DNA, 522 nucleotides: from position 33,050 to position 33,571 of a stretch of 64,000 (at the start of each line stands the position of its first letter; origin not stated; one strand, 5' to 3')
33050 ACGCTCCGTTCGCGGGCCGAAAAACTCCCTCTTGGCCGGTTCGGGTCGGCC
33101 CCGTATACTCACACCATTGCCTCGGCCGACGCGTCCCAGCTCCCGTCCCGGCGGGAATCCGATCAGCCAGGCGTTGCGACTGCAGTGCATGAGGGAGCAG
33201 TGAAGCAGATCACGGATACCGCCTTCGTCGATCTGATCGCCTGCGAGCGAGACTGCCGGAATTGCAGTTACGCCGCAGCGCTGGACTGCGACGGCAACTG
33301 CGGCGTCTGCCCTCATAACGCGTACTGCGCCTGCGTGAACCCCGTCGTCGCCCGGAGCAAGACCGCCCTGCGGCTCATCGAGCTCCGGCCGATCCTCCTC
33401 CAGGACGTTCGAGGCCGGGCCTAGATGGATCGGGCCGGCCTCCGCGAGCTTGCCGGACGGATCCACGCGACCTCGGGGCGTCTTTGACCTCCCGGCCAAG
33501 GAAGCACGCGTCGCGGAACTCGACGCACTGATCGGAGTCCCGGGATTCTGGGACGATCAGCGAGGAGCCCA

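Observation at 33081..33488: Unannotated 74-aa Cys-rich ORF with its own promoter and strong RBS, ending 0 nt before frameshifted prfB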

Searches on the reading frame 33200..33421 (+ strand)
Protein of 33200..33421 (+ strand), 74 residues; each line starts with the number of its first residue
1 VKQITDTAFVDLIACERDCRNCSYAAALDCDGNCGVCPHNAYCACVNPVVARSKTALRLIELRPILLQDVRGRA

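Call 6: search_protein_families(library=pfam, proteins=[window:33200-33421:+], max_evalue=10)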
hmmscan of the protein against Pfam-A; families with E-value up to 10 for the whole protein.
window:33200-33421:+ (74 aa): 0 families

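Call 7: search_protein_families(library=ncbifam, proteins=[window:33200-33421:+], max_evalue=10)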
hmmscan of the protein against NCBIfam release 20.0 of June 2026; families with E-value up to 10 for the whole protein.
window:33200-33421:+ (74 aa): 1 family
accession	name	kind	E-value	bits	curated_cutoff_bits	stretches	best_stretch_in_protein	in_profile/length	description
NF033765.2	gliding_CglD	equivalog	5.5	4.6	400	1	14-46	1021-1057/1124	adventurous gliding motility lipoprotein CglD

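Call 8: find_homologous_proteins(query=window:33200-33421:+, max_evalue=0.01)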
Query window:33200-33421:+ (74 aa): 432 proteins with E <= 0.01 among 432 candidates; the best 120 are listed.
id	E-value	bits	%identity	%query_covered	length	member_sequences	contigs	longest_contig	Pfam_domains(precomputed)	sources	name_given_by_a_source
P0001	3.5e-42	159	97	100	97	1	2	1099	-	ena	-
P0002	3.9e-41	155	96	100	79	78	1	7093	-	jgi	jgi:hypothetical protein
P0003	1.4e-40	154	96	100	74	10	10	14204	-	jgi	-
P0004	1.9e-38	147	91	100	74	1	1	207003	-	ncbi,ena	-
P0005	4.9e-38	146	90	99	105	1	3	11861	-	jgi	jgi:hypothetical protein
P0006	5.1e-38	146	90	99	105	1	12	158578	-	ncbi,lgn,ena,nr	ncbi:MAG: hypothetical protein M0T75_12075 [Chloroflexi bacterium]|nr:hypothetical protein [Chlorofl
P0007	5.4e-38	145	89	99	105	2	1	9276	-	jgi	jgi:hypothetical protein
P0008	5.5e-38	145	89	99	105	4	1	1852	-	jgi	jgi:hypothetical protein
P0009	8.1e-38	145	88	99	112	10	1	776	-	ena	-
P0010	9.4e-38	145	89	99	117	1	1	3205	-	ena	-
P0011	9.5e-38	145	89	99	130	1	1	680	-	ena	-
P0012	1.3e-37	144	89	99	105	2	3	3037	-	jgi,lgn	jgi:hypothetical protein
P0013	1.4e-37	144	89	99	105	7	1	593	-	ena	-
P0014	1.6e-37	144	88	99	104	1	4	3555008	-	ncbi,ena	-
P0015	1.8e-37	144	88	99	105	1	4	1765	-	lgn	-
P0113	1.5e-35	138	83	97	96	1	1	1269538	-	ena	-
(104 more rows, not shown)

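Call 11: find_related_loci(query=window:33200-33421:+, collection=genome_contigs, flank=4000)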
Query window:33200-33421:+ (74 aa) in genome_contigs; peptide patterns used: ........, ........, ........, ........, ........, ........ (x = any residue, [..] = any of these).
599 stretches matched a pattern (row limit reached: there are more); 384 encode a relative of the query (tblastn E <= 1e-3); the best 80 are kept; 80 distinct loci.
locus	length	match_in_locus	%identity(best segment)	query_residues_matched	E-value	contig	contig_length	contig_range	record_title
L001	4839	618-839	99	1-74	4e-46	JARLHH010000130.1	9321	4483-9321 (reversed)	MAG: Candidatus Limnocylindrales bacterium isolate MAG_CO269 MetaCoAG_Bin_269_Oxic_k141_495871, whole genome shotgun seq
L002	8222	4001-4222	97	1-74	1e-44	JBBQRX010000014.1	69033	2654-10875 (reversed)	MAG: Candidatus Limnocylindrales bacterium isolate Co_metawrap_1715 Cmw_1715_k141_16604436_length_69033_cov_17.3320, who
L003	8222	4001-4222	97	1-74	7e-45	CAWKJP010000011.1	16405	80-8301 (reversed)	MAG: uncultured Chloroflexia bacterium isolate MFD01872.bin.2.196 genome assembly, contig: contig_156260, whole genome s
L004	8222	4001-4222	96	1-74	1e-44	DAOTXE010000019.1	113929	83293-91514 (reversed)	MAG TPA_asm: Chloroflexota bacterium isolate H2_222 k103_1764731, whole genome shotgun sequence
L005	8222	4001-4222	96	1-74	4e-44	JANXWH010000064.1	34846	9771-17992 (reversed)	MAG: Chloroflexi bacterium isolate GL140_1_metabat_58 GL140_1_k141_1972395, whole genome shotgun sequence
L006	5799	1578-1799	96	1-74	3e-44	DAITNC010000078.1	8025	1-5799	MAG TPA_asm: Candidatus Limnocylindrales bacterium isolate CTOTU10849 NODE_2537_length_8025_cov_16.319072, whole genome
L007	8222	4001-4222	95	1-74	1e-43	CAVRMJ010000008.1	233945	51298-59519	MAG: uncultured Chloroflexia bacterium isolate MFD01299.bin.2.143 genome assembly, contig: contig_29083, whole genome sh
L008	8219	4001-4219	90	1-73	7e-43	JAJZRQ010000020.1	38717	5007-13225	MAG: Chloroflexi bacterium isolate SKS1.bin96 NODE_1777_length_38717_cov_10.006478, whole genome shotgun sequence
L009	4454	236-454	89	1-73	3e-42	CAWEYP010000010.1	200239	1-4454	MAG: uncultured Chloroflexia bacterium isolate MFD05942.bin.2.132 genome assembly, contig: contig_45001, whole genome sh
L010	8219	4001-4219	88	1-73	1e-42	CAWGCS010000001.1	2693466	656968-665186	MAG: uncultured Chloroflexia bacterium isolate MFD05942.bin.1.304 genome assembly, contig: contig_3988, whole genome sho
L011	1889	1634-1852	88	1-73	4e-42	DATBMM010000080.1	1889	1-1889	MAG TPA_asm: Candidatus Limnocylindrales bacterium isolate SMAG_U3998 k141_2042483, whole genome shotgun sequence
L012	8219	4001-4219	88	1-73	6e-42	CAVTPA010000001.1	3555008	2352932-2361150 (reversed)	MAG: uncultured Chloroflexia bacterium isolate MFD00905.bin.2.8 genome assembly, contig: contig_3698, whole genome shotg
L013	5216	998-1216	89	1-73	7e-42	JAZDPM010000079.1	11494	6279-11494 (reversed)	MAG: Chloroflexota bacterium isolate MEGAHIT-group-0.837 k141_15016817, whole genome shotgun sequence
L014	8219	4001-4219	88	1-73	1e-41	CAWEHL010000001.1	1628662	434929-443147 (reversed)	MAG: uncultured Chloroflexia bacterium isolate MFD09018.bin.2.104 genome assembly, contig: contig_1879, whole genome sho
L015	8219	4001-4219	85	1-73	1e-41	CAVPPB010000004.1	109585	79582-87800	MAG: uncultured Chloroflexia bacterium isolate MFD09779.bin.2.2 genome assembly, contig: contig_58405, whole genome shot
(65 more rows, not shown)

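Call 14: search_protein_representatives(protein=window:33200-33421:+)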
Query: 74 residues. Proteins with E-value up to 0.001 (for the whole library): 59; up to 1e-10: 35; up to 1e-30: 20. The best 59 are listed.
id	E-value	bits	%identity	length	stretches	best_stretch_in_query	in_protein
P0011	3.0e-38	144.6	89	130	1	1-73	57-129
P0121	5.8e-37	140.5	89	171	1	2-73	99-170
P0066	8.9e-37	140.0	90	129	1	5-73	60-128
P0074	1.1e-36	139.7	86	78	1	2-74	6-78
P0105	3.8e-36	137.9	85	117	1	1-73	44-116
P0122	4.2e-36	137.8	85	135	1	1-73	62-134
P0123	1.0e-35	136.6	88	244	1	1-73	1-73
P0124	2.0e-35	135.6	86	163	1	2-73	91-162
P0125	3.8e-35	134.8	86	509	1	1-74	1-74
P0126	2.3e-34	132.3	89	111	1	8-72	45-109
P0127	3.5e-34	131.7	79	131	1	1-73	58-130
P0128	4.4e-34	131.4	90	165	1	8-74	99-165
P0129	4.4e-33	128.2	80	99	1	3-72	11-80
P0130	1.0e-32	127.0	84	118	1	7-73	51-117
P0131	1.5e-32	126.6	79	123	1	3-73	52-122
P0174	7.0e-04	35.6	41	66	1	12-50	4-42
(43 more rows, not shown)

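Call 26: find_encoding_contigs(protein=P0113, flank=3000, max_places=2)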
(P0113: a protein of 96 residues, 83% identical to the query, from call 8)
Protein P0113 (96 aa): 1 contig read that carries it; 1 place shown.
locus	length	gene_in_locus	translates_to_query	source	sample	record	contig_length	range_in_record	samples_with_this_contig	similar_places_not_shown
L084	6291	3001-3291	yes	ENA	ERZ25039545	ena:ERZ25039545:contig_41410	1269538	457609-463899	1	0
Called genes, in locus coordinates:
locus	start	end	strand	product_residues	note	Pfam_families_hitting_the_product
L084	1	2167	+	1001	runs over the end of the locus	PF07517:SecA_DEAD, PF01043:SecA_PP_bind, PF21090:P-loop_SecA, PF07516:SecA_SW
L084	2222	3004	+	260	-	PF02698:DUF218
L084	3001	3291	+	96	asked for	-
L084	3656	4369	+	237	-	PF03462:PCRF, PF00472:RF-1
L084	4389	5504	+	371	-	-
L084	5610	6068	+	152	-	PF00005:ABC_tran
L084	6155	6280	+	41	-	-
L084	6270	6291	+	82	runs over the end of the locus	-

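Call 29: predict_structure(alignment_id=A1)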
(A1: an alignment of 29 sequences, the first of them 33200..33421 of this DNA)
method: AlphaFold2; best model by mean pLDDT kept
length: 74 residues; sequences in the alignment: 29
mean_pLDDT: 47.6   pTM: 0.24
mean pLDDT of the five models: 47.6, 46.6, 45.5, 45.4, 40.4
residues with pLDDT >= 90: 0; 70-90: 0; 50-70: 19; < 50: 55
segments of 3 or more residues with pLDDT < 50: 1-12, 24-28, 31-33, 35-43, 47-50, 52-59, 61-74
pLDDT, mean of each block of 10 residues (from residue 1): 43 53 49 46 50 48 46 42
secondary structure, 60 per line:
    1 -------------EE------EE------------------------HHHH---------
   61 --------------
elements in order: H48-51

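Call 30: search_solved_structures(query=A1, max_evalue=10, show_alignments=5)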
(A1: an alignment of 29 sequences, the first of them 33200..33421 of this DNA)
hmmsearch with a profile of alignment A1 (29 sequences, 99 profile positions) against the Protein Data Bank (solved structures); distinct sequences matched with E-value up to 10: 0.
